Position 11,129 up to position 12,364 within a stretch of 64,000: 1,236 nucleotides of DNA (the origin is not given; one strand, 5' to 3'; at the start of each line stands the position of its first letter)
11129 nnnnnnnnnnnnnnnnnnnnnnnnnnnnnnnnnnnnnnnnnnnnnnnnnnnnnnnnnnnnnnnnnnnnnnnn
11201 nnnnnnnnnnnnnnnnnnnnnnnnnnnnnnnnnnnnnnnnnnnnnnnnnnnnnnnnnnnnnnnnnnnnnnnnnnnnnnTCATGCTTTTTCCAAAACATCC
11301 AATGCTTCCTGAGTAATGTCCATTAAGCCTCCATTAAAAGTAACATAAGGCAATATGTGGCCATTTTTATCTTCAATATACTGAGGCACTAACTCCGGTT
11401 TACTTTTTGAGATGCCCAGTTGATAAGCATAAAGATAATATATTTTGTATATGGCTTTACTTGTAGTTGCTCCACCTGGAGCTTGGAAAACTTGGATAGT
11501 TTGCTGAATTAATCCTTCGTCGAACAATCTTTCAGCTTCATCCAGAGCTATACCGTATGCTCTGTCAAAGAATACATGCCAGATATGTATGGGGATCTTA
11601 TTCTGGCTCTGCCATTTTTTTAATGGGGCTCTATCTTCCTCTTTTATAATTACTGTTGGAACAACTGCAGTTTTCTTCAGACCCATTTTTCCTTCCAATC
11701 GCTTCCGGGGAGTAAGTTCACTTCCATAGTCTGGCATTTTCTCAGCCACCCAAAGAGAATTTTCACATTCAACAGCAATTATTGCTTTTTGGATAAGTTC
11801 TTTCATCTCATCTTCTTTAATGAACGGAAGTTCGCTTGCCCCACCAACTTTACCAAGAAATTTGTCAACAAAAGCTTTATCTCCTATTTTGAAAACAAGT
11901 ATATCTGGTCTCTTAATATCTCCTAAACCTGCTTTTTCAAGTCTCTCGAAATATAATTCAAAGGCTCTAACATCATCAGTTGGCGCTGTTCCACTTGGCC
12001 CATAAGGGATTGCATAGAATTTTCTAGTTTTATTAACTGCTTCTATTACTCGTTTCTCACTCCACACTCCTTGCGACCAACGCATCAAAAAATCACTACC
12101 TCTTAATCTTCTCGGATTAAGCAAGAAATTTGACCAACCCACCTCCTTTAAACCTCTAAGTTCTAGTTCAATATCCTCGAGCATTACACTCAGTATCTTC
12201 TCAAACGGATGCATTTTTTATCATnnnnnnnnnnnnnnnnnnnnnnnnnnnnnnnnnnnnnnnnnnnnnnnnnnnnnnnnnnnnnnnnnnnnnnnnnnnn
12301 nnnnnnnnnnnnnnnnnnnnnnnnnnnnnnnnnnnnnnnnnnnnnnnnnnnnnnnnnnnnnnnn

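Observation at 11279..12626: Unassigned 311-aa protein plus EVE protein: candidate nuclease-reader pair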

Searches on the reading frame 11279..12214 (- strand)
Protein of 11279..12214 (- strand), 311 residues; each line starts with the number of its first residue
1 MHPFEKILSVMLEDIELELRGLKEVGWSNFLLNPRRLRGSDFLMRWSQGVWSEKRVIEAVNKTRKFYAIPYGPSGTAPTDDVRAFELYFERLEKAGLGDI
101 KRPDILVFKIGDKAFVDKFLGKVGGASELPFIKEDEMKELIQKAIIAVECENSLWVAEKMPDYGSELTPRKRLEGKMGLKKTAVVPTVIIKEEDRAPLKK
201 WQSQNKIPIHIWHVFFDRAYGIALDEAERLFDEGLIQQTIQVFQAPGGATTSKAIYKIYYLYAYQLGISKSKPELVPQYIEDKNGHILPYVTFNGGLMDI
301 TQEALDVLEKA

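Call 3: search_protein_families(library=pfam, proteins=[window:11279-12214:-], max_evalue=0.1)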
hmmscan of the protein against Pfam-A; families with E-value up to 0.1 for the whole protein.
window:11279-12214:- (311 aa): 1 family
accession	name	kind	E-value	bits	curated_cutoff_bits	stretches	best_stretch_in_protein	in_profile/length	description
PF09545.15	RE_AccI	-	4.1e-14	52.8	22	2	39-166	35-154/366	AccI restriction endonuclease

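Call 4: search_protein_families(library=ncbifam, proteins=[window:11279-12214:-], max_evalue=0.1)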
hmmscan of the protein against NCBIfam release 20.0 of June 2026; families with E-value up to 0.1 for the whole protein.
window:11279-12214:- (311 aa): 0 families

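Call 6: find_homologous_proteins(query=window:11279-12214:-)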
Query window:11279-12214:- (311 aa): 2549 proteins with E <= 0.001 among 4213 candidates; the best 120 are listed.
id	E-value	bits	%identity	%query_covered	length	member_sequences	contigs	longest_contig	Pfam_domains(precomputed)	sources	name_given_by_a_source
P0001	2.5e-206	702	100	100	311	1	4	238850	PF09545.16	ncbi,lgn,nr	ncbi:AccI family restriction endonuclease [Candidatus Woesearchaeota archaeon]|nr:AccI family restri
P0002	1.4e-160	552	76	100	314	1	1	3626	PF09545.16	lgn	-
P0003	7.5e-159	546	75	99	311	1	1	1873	PF09545.16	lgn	-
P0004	1.4e-158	545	76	100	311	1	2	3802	PF09545.16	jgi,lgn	-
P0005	2.3e-158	544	76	99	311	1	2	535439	PF09545.16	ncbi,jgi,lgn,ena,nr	ncbi:MAG: AccI family restriction endonuclease [Ignavibacteriaceae bacterium]|nr:AccI family restric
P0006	2.6e-158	544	76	100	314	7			PF09545.16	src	-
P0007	3.0e-158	544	75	100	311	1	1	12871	PF09545.16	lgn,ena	-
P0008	4.0e-158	544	75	100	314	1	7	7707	PF09545.16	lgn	-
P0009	9.0e-158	542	75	100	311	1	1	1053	PF09545.16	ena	-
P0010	1.4e-157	542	75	100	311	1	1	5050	PF09545.16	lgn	-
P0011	1.6e-157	542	74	100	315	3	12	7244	PF09545.16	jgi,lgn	jgi:hypothetical protein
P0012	2.4e-157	541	76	99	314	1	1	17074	PF09545.16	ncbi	-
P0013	2.7e-157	541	74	99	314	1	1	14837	PF09545.16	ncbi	-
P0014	3.3e-157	541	74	100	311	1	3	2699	PF09545.16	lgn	-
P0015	3.9e-157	540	75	100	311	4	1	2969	PF09545.16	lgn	-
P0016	4.1e-157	540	74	100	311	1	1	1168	PF09545.16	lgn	-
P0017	5.8e-157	540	75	100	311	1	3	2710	PF09545.16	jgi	-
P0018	6.2e-157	540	74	100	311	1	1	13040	PF09545.16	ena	-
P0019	6.3e-157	540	73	99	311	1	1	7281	PF09545.16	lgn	-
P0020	6.4e-157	540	75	100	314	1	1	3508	PF09545.16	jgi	jgi:hypothetical protein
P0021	7.5e-157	539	75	100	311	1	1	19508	PF09545.16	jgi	jgi:AccI restriction endonuclease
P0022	1.2e-156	539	75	99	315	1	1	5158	PF09545.16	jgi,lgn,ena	-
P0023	1.5e-156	538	72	100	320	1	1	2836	PF09545.16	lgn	-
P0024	3.9e-156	537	74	99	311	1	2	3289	PF09545.16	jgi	jgi:hypothetical protein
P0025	4.0e-156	537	74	100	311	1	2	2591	PF09545.16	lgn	-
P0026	4.4e-156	537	74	100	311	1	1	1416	PF09545.16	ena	-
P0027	6.1e-156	536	74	100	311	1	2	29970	PF09545.16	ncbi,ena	ncbi:MAG: AccI family restriction endonuclease [Bacteroidota bacterium]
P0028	6.2e-156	536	74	100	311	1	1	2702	PF09545.16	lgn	-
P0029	7.6e-156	536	74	100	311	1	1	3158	PF09545.16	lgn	-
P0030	1.1e-155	535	74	100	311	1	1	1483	PF09545.16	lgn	-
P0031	1.5e-155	535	73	100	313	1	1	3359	PF09545.16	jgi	jgi:hypothetical protein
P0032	1.5e-155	535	73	100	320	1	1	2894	PF09545.16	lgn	-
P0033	1.7e-155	535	73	99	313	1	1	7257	PF09545.16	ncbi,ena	-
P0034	1.9e-155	535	74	100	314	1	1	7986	PF09545.16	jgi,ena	-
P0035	2.7e-155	534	74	99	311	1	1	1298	PF09545.16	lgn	-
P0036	2.9e-155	534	74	100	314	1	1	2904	PF09545.16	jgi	-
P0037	3.7e-155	534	74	100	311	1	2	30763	PF09545.16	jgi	jgi:hypothetical protein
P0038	5.0e-155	533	75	99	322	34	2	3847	PF09545.16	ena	-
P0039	5.5e-155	533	74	100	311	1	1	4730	PF09545.16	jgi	jgi:hypothetical protein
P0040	5.6e-155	533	74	100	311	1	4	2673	PF09545.16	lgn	-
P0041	6.9e-155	533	73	100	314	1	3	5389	PF09545.16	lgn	-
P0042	7.0e-155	533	74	100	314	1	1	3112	PF09545.16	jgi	jgi:hypothetical protein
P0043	7.3e-155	533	74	99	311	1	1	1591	PF09545.16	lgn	-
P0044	7.6e-155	533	74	100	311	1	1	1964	PF09545.16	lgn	-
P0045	8.0e-155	533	74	100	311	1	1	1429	PF09545.16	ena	-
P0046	9.6e-155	532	74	100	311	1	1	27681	PF09545.16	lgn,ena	-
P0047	1.1e-154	532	73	100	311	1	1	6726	PF09545.16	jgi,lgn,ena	-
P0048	1.1e-154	532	74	99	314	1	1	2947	PF09545.16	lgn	-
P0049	1.4e-154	532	73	100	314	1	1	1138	PF09545.16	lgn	-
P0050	1.7e-154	532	73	100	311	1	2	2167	PF09545.16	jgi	jgi:hypothetical protein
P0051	1.7e-154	532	74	99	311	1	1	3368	PF09545.16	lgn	-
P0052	1.8e-154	532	73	100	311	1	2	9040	PF09545.16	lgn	-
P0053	1.9e-154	531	72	100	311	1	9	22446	PF09545.16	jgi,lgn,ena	-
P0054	1.9e-154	531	73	99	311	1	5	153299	PF09545.16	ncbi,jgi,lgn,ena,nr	ncbi:MAG TPA: AccI family restriction endonuclease [Prolixibacteraceae bacterium]|nr:AccI family res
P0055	2.1e-154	531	74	100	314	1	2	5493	PF09545.16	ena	-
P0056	2.1e-154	531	73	100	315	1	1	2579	PF09545.16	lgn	-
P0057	2.1e-154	531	74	100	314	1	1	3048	PF09545.16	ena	-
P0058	2.1e-154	531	72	100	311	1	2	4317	PF09545.16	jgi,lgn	jgi:hypothetical protein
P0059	2.1e-154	531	73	100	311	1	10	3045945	PF09545.16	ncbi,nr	ncbi:MAG: AccI family restriction endonuclease [Chitinophagaceae bacterium]|nr:AccI family restricti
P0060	2.2e-154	531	73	100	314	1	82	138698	PF09545.16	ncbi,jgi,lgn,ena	ncbi:MAG: AccI family restriction endonuclease [Ferruginibacter sp.]|jgi:hypothetical protein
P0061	2.8e-154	531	74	100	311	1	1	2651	PF09545.16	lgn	-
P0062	2.8e-154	531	74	100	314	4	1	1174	PF09545.16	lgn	-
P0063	3.0e-154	531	72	100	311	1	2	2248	PF09545.16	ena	-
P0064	3.2e-154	531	73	100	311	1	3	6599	PF09545.16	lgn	-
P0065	3.3e-154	531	73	100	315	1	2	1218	PF09545.16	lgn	-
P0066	3.4e-154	531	74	99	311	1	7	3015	PF09545.16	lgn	-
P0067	3.5e-154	531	73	100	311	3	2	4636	PF09545.16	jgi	jgi:hypothetical protein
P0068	3.8e-154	530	74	100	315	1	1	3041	PF09545.16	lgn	-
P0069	4.7e-154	530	73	99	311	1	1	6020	PF09545.16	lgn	-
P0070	4.7e-154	530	73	100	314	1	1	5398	PF09545.16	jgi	jgi:AccI restriction endonuclease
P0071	4.9e-154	530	73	100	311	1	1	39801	PF09545.16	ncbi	-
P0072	4.9e-154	530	72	100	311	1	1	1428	PF09545.16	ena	-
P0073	5.0e-154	530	76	100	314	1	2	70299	PF09545.16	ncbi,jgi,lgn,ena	-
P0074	5.2e-154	530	74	100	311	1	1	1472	PF09545.16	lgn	-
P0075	5.6e-154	530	74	99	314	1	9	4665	PF09545.16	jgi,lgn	jgi:hypothetical protein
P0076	5.8e-154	530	73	100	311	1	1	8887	PF09545.16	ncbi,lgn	-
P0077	7.0e-154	530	72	100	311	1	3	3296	PF09545.16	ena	-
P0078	7.0e-154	530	73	100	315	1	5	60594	PF09545.16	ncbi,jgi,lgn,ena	-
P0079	7.2e-154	530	72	100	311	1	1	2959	PF09545.16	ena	-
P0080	7.4e-154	530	74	99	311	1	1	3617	PF09545.16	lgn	-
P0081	7.9e-154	529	73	100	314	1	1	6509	PF09545.16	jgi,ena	-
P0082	8.0e-154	529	73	100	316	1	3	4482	PF09545.16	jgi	jgi:hypothetical protein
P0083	8.0e-154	529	73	100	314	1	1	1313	PF09545.16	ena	-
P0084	8.8e-154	529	73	100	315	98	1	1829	PF09545.16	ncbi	-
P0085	8.9e-154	529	72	100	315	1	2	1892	PF09545.16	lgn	-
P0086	9.3e-154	529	72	100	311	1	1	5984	PF09545.16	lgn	-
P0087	9.3e-154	529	75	100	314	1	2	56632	PF09545.16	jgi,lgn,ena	-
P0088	1.1e-153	529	75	99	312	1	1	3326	PF09545.16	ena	-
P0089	1.2e-153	529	73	100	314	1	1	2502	PF09545.16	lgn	-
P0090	1.2e-153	529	73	100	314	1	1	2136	PF09545.16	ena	-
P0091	1.2e-153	529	73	100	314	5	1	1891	PF09545.16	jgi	jgi:hypothetical protein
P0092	1.3e-153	529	74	100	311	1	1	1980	PF09545.16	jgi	jgi:hypothetical protein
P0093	1.3e-153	529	73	100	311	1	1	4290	PF09545.16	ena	-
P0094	1.4e-153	529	72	100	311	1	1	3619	PF09545.16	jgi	-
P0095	1.4e-153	529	73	100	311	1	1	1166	PF09545.16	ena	-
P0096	1.4e-153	529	72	99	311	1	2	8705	PF09545.16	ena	-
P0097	1.4e-153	529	72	100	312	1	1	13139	PF09545.16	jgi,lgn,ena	-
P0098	1.4e-153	529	73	99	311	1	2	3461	PF09545.16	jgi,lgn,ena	jgi:hypothetical protein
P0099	1.5e-153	529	72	100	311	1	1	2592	PF09545.16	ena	-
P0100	1.5e-153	529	73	100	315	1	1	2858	PF09545.16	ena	-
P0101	1.5e-153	529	73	99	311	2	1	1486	PF09545.16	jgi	-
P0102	1.6e-153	528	73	100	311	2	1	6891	PF09545.16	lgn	-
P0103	1.7e-153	528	75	99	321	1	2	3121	PF09545.16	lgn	-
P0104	1.8e-153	528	73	100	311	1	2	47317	PF09545.16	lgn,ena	-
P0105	2.0e-153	528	73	100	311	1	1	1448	PF09545.16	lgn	-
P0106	2.0e-153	528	74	100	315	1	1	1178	PF09545.16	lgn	-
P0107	2.1e-153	528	73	100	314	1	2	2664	PF09545.16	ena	-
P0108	2.1e-153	528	73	99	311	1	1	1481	PF09545.16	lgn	-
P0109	2.4e-153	528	73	99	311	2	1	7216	PF09545.16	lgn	-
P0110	2.5e-153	528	73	100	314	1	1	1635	PF09545.16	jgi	jgi:hypothetical protein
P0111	2.6e-153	528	73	100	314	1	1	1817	PF09545.16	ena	-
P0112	2.6e-153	528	72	100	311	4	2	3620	PF09545.16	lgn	-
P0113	2.6e-153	528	74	99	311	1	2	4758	PF09545.16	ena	-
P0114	2.8e-153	528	72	100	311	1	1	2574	PF09545.16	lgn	-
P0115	2.9e-153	528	73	99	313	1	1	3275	PF09545.16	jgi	jgi:hypothetical protein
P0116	3.0e-153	528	73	100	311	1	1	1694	PF09545.16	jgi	-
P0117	3.1e-153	527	72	100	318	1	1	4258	PF09545.16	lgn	-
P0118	3.3e-153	527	72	100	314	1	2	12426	PF09545.16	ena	-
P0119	3.5e-153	527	73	100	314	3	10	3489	PF09545.16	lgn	-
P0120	3.6e-153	527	72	100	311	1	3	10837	PF09545.16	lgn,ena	-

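Call 7: search_solved_structures(query=window:11279-12214:-, max_evalue=10)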
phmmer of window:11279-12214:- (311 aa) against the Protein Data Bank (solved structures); distinct sequences matched with E-value up to 10: 3.
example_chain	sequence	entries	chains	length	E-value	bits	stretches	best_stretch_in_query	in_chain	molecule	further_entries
6ork_A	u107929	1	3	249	0.12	14.8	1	225-298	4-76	Sel1 repeat protein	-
3cta_A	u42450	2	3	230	0.53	12.6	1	252-308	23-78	Riboflavin kinase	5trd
2c0k_A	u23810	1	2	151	0.77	12.1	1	205-228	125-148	HEMOGLOBIN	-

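Call 9: find_encoding_contigs(protein=P0001, flank=10000, max_places=4)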
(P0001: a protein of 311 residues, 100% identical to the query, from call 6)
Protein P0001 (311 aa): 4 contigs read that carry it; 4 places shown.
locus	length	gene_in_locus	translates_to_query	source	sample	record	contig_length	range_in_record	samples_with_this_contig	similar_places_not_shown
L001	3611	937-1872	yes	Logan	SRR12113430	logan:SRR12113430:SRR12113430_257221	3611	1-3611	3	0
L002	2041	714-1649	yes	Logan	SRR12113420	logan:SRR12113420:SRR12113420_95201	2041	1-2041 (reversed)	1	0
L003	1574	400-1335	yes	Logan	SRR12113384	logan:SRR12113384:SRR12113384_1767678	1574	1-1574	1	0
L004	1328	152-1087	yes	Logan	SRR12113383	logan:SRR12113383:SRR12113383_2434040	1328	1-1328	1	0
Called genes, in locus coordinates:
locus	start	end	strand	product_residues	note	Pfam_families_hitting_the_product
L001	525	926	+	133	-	PF01878:EVE (weak)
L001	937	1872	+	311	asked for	PF09545:RE_AccI (weak)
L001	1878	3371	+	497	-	PF02384:N6_Mtase, PF05175:MTS (faint), PF07669:Eco57I, PF20473:MmeI_Mtase (faint), PF13847:Methyltransf_31 (faint), PF22837:M_Eco57I_C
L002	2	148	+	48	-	?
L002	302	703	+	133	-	PF01878:EVE (weak)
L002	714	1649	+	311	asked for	PF09545:RE_AccI (weak)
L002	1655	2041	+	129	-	?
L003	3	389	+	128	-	?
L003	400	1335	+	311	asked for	PF09545:RE_AccI (weak)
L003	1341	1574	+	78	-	?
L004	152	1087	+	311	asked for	PF09545:RE_AccI (weak)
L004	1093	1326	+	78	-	?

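Call 10: find_related_loci(query=A1, collection=genome_contigs, flank=6000)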
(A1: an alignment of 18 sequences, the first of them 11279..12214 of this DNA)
Query A1 (311 aa) in genome_contigs; peptide patterns used: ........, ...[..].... (x = any residue, [..] = any of these).
401 stretches matched a pattern; 355 encode a relative of the query (tblastn E <= 1e-3); the best 80 are kept; 80 distinct loci.
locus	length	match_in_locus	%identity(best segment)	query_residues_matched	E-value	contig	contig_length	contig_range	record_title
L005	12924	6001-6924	72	1-308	2e-157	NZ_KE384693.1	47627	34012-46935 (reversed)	Dolichospermum circinale AWQC310F 310F_Scaffold37, whole genome shotgun sequence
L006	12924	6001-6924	71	1-308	5e-157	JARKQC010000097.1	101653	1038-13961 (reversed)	MAG: Bacteroidota bacterium isolate Reactor_maxbin.046 k141_858864, whole genome shotgun sequence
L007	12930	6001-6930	73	1-310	1e-156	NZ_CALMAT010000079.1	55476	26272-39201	MAG: uncultured Mucilaginibacter sp. isolate SRR12240180_bin.4_CONCOCT_v1.1_MAG NODE_245_length_55476_cov_4.809350, whol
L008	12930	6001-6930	72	1-310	1e-156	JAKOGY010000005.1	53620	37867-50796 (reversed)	Dolichospermum sp. ST_sed8 NODE_5_length_53620_cov_5.868965, whole genome shotgun sequence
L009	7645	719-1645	72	1-309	9e-156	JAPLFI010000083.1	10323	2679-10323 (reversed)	MAG: Ignavibacteriae bacterium isolate LacPavin_0419_WC90_MAG_39_12 LacPavin_0419_WC90_scaffold_284745, whole genome sho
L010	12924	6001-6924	76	1-308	9e-154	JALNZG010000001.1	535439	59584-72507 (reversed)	MAG: Ignavibacteriaceae bacterium isolate SO_2017_GW3 bin 6 scaffold_16_c1_OW296A_2017, whole genome shotgun sequence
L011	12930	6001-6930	71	1-310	1e-153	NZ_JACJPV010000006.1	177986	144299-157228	Anabaena sp. FACHB-1237 contig6, whole genome shotgun sequence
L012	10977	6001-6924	73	1-308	2e-153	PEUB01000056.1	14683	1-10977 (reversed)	MAG: Nitrospirae bacterium CG02_land_8_20_14_3_00_41_53 CG02_land_8_20_14_3.00_150_scaffold_1846_c, whole genome shotgun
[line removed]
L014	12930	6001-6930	71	1-310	3e-152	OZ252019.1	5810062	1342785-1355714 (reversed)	MAG: Ilyomonas sp. isolate dbae6028-de51-4b60-b1a9-253db4e37382 genome assembly, chromosome: 1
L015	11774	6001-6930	74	1-310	1e-151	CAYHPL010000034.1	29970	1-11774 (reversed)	MAG TPA_asm: uncultured Chitinophagales bacterium isolate ERP119705_co15_15 genome assembly, contig: NODE_1252_length_29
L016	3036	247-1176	72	1-310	3e-158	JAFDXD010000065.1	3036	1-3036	MAG: Bacteroidetes bacterium isolate SZAS-14 CK_MAG-58__65__length-3036, whole genome shotgun sequence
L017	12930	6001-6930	74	1-310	1e-150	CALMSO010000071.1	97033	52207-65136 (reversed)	MAG TPA_asm: uncultured Saprospiraceae bacterium isolate SRR2107179_bin.64_CONCOCT_v1.1_MAG genome assembly, contig: ERZ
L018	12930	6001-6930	73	1-310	4e-150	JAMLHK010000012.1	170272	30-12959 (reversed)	MAG: Chitinophagaceae bacterium isolate ACE_NR_BACT8 ACE_NR_BACT8_12, whole genome shotgun sequence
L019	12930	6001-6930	73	1-310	6e-150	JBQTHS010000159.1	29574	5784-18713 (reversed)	MAG: Bacteroidota bacterium isolate SAR253 c_000000105164, whole genome shotgun sequence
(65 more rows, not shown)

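Call 19: predict_structure(alignment_id=A1)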
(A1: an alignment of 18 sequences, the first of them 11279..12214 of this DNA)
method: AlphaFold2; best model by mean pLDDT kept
length: 311 residues; sequences in the alignment: 18
mean_pLDDT: 50.8   pTM: 0.53
mean pLDDT of the five models: 50.8, 44.7, 42.0, 40.2, 37.9
residues with pLDDT >= 90: 0; 70-90: 39; 50-70: 121; < 50: 151
segments of 3 or more residues with pLDDT < 50: 1-65, 72-100, 124-134, 150-161, 244-250, 274-296, 308-311
pLDDT, mean of each block of 10 residues (from residue 1): 24 31 34 28 24 30 51 37 39 43 56 67 45 53 58 35 63 69 62 72 67 59 78 82 48 69 63 48 38 48 54 44
secondary structure, 60 per line:
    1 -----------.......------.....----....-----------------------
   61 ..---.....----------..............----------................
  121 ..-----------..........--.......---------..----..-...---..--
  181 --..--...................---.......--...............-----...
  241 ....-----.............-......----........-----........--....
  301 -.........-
elements in order: H12-18 H34-37 E66-70 H81-94 E105-109 H110-122 H134-143 E146-152 E187-191 H192-205 E209-215 E218-223 H224-232 E238-244 E250-259 E264-269 E274-281 E287-294 E297-300 H302-310

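Call 31: search_solved_structures(query=A1, max_evalue=10)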
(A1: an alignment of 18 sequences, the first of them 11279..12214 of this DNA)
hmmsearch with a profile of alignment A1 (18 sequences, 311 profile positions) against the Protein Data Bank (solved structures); distinct sequences matched with E-value up to 10: 16.
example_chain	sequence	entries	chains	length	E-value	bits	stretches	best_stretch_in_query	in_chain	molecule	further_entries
4v3p_LT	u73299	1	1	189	0.056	15.7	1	175-232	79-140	Ribosomal protein L19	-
8jiv_CR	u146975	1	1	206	0.076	15.3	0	175-232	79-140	Ribosomal protein L19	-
4v7e_CR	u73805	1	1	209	0.08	15.2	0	175-232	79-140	60S ribosomal protein L19E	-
8ip8_LA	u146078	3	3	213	0.085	15.1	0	175-232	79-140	60S ribosomal protein eL19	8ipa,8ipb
2c0k_A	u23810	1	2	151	0.13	14.5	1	203-229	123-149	HEMOGLOBIN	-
6r84_T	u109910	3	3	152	0.24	13.7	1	194-236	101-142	60S ribosomal protein L19-A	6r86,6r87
7zs5_BS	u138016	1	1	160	0.25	13.6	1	194-236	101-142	60S ribosomal protein L19-A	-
4v7h_BP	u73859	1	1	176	0.28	13.4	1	194-237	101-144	60S ribosomal protein L19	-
9spj_T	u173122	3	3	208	0.35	13.1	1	167-235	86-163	Ribosomal protein L19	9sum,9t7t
2ww9_J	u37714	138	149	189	0.35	13.1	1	194-236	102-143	60S RIBOSOMAL PROTEIN L19 | 60S ribosomal protein L19-A | 60S ribosomal protein rpL19 (L19e)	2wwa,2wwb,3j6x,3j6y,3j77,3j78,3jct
4u3m_M9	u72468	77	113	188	0.35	13.1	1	194-236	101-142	60S ribosomal protein L19-A | 60S RIBOSOMAL PROTEIN L19-B | eL19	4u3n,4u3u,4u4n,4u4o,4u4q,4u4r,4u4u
4uss_A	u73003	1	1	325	0.43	12.8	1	204-260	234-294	GLUTATHIONYL HYDROQUINONE REDUCTASE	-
4v4b_BP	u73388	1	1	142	0.51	12.6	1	194-233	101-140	60S ribosomal protein L19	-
9axt_Bd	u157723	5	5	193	0.61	12.3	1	170-233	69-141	Large ribosomal subunit protein eL19B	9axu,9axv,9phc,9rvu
6uz7_AR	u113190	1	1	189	1.2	11.4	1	175-236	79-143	KLLA0E12453p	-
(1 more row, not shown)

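Call 40: search_protein_representatives(alignment_id=A1)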
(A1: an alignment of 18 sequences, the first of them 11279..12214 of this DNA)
Query: 18 sequences, 311 profile positions. Proteins with E-value up to 0.001 (for the whole library): 343; up to 1e-10: 198; up to 1e-30: 73. The best 150 are listed.
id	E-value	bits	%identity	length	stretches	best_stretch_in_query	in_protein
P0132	5.2e-142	488.9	-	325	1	2-304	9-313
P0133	2.3e-131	453.9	-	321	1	3-308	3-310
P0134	1.1e-123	428.6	-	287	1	1-275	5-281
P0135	4.3e-115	400.4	-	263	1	56-309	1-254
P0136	6.9e-108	376.8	-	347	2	116-309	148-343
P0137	9.1e-102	356.7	-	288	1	2-228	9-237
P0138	1.7e-100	352.5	-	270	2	3-179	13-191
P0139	7.6e-92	324.1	-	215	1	1-211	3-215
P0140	3.3e-77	276.0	-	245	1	4-227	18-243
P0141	4.6e-76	272.2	-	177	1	137-311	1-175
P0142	6.4e-72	258.6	-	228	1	58-262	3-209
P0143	9.7e-72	258.1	-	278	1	59-308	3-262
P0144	4.8e-71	255.8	-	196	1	2-175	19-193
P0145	6.8e-70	252.0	-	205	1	2-142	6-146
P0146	5.1e-68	245.8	-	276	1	44-310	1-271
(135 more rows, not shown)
